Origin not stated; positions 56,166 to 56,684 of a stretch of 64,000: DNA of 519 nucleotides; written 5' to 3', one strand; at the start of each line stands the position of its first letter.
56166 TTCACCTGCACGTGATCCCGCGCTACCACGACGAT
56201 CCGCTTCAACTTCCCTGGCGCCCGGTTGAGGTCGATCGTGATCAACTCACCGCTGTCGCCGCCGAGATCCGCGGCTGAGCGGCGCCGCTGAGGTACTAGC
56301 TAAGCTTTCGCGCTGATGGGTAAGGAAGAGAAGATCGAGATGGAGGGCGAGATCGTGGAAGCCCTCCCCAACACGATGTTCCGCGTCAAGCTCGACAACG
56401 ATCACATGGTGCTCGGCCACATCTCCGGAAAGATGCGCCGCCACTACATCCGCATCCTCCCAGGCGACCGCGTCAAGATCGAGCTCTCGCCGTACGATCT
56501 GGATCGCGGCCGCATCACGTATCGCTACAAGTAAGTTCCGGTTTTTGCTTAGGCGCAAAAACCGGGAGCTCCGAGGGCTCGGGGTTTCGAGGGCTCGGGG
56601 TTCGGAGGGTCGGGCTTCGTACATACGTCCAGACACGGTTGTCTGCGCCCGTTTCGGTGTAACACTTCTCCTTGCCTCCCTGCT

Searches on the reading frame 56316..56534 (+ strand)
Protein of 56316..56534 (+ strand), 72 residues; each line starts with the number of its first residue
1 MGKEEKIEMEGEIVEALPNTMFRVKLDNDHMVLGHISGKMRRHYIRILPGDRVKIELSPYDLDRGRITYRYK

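Call 49: find_encoding_contigs(protein=window:56316-56534:+, flank=10000, max_places=10)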
Protein window:56316-56534:+ (72 aa): 21 contigs read that carry it; 10 places shown.
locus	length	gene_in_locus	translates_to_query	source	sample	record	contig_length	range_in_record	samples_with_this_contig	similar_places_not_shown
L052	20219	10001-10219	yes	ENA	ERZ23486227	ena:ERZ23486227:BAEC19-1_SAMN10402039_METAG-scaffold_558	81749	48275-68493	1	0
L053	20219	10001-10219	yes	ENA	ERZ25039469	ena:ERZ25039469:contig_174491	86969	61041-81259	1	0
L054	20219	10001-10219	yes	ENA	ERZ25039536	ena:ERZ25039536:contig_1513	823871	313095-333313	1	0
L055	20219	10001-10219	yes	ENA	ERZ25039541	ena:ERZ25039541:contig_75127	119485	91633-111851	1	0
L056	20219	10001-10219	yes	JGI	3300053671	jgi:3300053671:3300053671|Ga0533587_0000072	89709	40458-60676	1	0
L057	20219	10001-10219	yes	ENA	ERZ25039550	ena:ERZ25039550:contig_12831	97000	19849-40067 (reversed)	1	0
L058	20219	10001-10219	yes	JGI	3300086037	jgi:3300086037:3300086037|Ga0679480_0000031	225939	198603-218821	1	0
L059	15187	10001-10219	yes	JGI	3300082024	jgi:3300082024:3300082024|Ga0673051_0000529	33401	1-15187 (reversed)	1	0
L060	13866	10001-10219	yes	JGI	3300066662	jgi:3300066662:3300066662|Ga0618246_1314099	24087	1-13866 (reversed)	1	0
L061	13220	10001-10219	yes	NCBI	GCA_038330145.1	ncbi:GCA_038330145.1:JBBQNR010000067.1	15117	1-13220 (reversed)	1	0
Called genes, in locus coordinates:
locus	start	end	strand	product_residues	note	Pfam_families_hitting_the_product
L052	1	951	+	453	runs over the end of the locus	PF02878:PGM_PMM_I, PF02879:PGM_PMM_II, PF02880:PGM_PMM_III, PF00408:PGM_PMM_IV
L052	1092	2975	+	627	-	PF13522:GATase_6, PF13537:GATase_7, PF01380:SIS, PF13580:SIS_2 (faint), PF01380:SIS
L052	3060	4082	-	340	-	PF13515:FUSC_2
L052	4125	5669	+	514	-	PF03853:YjeF_N, PF01256:Carb_kinase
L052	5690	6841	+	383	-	PF01168:Ala_racemase_N, PF00842:Ala_racemase_C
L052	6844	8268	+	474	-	PF01743:PolyA_pol, PF12627:PolyA_pol_RNAbd, PF01966:HD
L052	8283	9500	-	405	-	PF04389:Peptidase_M28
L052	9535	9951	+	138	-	PF11969:DcpS_C, PF01230:HIT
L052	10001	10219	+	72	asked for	PF01176:eIF-1a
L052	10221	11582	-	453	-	PF01425:Amidase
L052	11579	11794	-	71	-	-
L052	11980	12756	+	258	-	-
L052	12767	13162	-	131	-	-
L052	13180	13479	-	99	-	-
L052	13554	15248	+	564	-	PF13439:Glyco_transf_4 (weak), PF13579:Glyco_trans_4_4 (weak), PF00534:Glycos_transf_1 (weak), PF13692:Glyco_trans_1_4 (weak), PF00534:Glycos_transf_1, PF13692:Glyco_trans_1_4, PF20706:GT4-conflict (weak)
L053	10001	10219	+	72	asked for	PF01176:eIF-1a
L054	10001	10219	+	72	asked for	PF01176:eIF-1a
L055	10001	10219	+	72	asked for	PF01176:eIF-1a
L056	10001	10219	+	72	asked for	PF01176:eIF-1a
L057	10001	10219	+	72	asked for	PF01176:eIF-1a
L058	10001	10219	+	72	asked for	PF01176:eIF-1a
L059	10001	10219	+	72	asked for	PF01176:eIF-1a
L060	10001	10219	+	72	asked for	PF01176:eIF-1a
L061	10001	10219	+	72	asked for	PF01176:eIF-1a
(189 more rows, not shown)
